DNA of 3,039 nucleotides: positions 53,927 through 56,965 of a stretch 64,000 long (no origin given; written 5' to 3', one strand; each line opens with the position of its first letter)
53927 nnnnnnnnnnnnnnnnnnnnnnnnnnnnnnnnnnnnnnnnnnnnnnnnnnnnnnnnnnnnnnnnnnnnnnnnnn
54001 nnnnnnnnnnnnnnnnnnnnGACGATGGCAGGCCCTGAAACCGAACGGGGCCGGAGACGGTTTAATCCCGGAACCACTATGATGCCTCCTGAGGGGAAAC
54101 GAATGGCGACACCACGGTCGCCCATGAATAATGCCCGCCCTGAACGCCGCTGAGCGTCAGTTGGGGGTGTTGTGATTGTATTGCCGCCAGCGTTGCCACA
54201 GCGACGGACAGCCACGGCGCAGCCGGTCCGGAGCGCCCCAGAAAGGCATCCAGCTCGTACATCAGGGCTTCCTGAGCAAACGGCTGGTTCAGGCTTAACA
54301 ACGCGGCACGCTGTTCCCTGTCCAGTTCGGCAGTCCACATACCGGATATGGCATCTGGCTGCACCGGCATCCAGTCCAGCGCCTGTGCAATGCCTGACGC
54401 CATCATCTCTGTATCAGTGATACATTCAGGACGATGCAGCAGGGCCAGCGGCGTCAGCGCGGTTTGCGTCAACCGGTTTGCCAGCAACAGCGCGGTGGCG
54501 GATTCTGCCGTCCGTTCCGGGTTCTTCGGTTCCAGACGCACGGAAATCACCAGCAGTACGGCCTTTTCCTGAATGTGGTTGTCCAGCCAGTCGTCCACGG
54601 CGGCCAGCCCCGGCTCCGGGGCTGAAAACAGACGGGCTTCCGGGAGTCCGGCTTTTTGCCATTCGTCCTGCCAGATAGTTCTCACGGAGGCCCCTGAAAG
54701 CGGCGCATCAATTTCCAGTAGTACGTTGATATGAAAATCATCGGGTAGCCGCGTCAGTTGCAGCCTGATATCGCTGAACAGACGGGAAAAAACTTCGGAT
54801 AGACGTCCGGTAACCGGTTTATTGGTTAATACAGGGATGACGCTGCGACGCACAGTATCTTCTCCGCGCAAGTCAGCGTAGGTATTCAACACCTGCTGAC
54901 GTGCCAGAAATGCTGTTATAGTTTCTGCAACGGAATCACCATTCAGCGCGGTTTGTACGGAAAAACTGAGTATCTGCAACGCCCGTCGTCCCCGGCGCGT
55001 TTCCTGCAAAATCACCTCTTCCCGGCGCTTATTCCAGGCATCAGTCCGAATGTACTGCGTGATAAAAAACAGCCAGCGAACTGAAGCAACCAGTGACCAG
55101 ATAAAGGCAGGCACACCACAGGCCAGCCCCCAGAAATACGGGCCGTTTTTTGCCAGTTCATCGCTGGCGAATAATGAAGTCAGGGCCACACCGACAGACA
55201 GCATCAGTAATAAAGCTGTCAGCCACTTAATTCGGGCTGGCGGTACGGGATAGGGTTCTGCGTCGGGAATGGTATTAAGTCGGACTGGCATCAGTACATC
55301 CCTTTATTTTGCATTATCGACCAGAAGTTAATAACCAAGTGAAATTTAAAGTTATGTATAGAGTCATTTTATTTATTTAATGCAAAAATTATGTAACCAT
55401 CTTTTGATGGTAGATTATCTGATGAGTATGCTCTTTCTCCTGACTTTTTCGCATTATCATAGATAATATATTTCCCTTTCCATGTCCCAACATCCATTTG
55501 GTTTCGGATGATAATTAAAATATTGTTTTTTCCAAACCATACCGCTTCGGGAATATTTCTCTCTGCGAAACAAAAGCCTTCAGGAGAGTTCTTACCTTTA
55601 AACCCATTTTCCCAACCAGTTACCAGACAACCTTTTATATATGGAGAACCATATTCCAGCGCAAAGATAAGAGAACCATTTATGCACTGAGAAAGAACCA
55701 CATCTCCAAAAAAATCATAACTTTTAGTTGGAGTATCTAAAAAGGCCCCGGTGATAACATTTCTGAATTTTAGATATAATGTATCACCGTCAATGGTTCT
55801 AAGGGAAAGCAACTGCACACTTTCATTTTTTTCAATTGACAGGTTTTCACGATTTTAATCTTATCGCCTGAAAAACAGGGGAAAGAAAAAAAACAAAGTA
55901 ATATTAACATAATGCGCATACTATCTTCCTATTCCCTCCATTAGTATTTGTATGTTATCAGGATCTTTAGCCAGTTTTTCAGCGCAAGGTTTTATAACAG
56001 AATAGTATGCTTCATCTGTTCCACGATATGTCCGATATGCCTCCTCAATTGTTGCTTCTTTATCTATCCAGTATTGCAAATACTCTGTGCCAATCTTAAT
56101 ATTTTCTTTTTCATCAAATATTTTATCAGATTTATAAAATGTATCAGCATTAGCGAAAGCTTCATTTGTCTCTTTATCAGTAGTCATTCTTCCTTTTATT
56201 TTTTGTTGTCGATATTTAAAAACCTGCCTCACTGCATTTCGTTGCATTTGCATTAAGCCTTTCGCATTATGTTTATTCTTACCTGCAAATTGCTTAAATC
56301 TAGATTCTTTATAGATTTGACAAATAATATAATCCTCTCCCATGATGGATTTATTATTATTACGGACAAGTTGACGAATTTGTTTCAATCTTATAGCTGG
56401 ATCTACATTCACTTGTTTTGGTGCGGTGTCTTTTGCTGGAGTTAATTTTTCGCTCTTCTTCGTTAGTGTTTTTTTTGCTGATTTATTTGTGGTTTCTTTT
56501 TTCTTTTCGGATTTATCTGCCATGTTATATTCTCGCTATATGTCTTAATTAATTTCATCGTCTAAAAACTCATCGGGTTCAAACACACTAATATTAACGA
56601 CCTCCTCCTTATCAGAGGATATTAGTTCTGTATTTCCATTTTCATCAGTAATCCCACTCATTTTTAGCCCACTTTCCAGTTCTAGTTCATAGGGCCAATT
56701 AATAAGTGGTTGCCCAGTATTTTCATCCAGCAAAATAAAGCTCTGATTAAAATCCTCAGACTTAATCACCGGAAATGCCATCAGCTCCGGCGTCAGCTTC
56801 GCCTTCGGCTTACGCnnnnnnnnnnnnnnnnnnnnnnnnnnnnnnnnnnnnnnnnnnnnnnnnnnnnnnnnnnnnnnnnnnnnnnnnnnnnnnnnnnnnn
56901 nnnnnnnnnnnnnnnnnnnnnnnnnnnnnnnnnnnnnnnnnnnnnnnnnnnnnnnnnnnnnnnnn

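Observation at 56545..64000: Two vgrG copies share a near-identical core but have different C-termini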

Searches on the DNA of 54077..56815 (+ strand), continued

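Call 35: get_annotated_region(hit=H43, flank=14000)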
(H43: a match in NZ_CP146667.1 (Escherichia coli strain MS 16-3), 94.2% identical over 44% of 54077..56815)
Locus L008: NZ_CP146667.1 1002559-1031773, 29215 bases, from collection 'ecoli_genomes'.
description: Escherichia coli strain MS 16-3 chromosome, complete genome
organism: Escherichia coli strain MS 16-3 (NCBI taxid 562)
replicon: chromosome; assembly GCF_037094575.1
host: Homo sapiens; source: Ileum; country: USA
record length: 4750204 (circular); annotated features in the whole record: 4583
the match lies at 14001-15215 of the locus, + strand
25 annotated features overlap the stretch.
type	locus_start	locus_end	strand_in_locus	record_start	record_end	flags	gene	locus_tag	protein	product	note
CDS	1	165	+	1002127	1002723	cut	-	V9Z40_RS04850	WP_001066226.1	KpsF/GutQ family sugar-phosphate isomerase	-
CDS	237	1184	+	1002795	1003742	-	-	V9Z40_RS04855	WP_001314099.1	phosphoglycerate dehydrogenase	-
CDS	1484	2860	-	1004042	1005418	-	-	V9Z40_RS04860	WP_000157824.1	VasL domain-containing protein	-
CDS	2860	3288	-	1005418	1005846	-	tssE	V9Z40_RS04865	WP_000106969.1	type VI secretion system baseplate subunit TssE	-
CDS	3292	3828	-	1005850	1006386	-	tssJ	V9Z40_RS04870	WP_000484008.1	type VI secretion system lipoprotein TssJ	-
CDS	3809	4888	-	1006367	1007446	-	tssG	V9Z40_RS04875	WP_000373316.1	type VI secretion system baseplate subunit TssG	-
CDS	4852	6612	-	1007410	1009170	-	tssF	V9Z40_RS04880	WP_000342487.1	type VI secretion system baseplate subunit TssF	-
CDS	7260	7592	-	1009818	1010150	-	-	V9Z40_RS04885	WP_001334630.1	hypothetical protein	-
CDS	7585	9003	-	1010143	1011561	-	-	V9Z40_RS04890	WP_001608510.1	PAAR domain-containing protein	-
CDS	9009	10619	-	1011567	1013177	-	tssA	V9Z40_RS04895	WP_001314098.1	type VI secretion system protein TssA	-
CDS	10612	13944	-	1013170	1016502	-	-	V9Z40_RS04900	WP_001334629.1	ImcF-related family protein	-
CDS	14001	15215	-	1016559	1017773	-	-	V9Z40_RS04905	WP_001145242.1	hypothetical protein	-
CDS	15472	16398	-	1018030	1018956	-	-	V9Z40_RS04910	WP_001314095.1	hypothetical protein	-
CDS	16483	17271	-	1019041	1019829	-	-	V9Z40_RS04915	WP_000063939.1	hypothetical protein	-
CDS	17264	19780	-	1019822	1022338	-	-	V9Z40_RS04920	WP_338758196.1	type VI secretion system tip protein VgrG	-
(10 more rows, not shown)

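Call 36: get_annotated_region(hit=H44, flank=14000)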
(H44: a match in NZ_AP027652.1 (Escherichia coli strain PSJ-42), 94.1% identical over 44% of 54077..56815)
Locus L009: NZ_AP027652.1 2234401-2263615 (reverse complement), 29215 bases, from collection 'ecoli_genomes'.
description: Escherichia coli strain PSJ-42 chromosome, complete genome
organism: Escherichia coli strain PSJ-42 (NCBI taxid 562)
replicon: chromosome; assembly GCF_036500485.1
host: Homo sapiens; source: feces; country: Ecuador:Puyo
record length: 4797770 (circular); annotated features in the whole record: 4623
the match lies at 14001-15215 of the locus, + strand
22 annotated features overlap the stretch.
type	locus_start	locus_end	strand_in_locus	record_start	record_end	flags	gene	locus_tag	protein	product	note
CDS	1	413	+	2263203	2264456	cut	amiC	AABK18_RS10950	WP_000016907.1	N-acetylmuramoyl-L-alanine amidase AmiC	Like AmiA, dependent on TAT (Twin-Arginine Translocation) system for export.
tRNA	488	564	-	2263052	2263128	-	-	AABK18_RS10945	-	tRNA-Met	-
CDS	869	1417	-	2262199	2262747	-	-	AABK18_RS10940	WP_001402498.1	MucR family transcriptional regulator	-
CDS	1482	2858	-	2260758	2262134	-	-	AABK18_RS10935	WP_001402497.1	ImpA domain-containing protein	-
CDS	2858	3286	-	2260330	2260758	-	tssE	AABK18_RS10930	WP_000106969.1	type VI secretion system baseplate subunit TssE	-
CDS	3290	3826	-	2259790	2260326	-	tssJ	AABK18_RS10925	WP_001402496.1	type VI secretion system lipoprotein TssJ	-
CDS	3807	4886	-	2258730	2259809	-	tssG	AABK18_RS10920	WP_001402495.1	type VI secretion system baseplate subunit TssG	-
CDS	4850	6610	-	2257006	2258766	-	tssF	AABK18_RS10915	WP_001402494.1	type VI secretion system baseplate subunit TssF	-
CDS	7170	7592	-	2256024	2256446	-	-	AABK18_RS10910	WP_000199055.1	hypothetical protein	-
CDS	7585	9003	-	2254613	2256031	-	-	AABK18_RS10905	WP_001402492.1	PAAR domain-containing protein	-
CDS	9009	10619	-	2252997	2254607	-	tssA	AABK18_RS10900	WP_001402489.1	type VI secretion system protein TssA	-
CDS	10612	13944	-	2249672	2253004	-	-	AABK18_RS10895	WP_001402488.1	ImcF-related family protein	-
CDS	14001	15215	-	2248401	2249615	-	-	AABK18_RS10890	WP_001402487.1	hypothetical protein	-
CDS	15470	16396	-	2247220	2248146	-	-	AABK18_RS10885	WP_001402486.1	hypothetical protein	-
CDS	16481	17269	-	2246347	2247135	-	-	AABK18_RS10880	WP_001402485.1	hypothetical protein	-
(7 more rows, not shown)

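Call 37: get_annotated_region(hit=H33, flank=14000)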
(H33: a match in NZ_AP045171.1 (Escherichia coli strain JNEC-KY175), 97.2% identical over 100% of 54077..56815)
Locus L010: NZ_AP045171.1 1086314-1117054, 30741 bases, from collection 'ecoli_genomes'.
description: Escherichia coli strain JNEC-KY175 chromosome, complete genome
organism: Escherichia coli strain JNEC-KY175 (NCBI taxid 562)
replicon: chromosome; assembly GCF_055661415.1
host: Homo sapiens; source: clinical; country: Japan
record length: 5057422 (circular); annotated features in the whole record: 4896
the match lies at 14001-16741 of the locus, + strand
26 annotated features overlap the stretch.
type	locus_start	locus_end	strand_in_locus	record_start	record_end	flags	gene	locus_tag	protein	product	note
CDS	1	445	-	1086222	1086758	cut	tssJ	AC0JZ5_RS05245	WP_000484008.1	type VI secretion system lipoprotein TssJ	-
CDS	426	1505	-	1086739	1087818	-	tssG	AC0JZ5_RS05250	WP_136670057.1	type VI secretion system baseplate subunit TssG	-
CDS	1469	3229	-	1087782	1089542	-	tssF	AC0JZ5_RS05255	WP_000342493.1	type VI secretion system baseplate subunit TssF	-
CDS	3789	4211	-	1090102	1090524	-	-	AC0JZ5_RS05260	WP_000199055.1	hypothetical protein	-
CDS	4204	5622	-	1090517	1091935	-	-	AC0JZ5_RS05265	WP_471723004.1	PAAR domain-containing protein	-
CDS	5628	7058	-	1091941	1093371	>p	tssA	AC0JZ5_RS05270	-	type VI secretion system protein TssA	incomplete; partial in the middle of a contig; missing N-terminus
CDS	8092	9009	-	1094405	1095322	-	-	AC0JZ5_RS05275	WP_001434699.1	PAAR domain-containing protein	-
CDS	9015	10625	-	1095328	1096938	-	tssA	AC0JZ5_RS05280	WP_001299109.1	type VI secretion system protein TssA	-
CDS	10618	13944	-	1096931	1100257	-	-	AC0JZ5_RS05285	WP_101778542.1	ImcF-related family protein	-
CDS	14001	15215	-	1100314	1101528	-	-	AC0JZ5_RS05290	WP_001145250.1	hypothetical protein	-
CDS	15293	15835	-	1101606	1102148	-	-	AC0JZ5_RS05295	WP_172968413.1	hypothetical protein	-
CDS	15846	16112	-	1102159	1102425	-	-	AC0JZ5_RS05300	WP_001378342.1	hypothetical protein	-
CDS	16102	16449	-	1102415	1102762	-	-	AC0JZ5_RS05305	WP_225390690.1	hypothetical protein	-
CDS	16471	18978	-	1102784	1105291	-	-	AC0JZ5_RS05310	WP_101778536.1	type VI secretion system Vgr family protein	-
CDS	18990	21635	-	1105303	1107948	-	tssH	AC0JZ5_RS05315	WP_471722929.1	type VI secretion system ATPase TssH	-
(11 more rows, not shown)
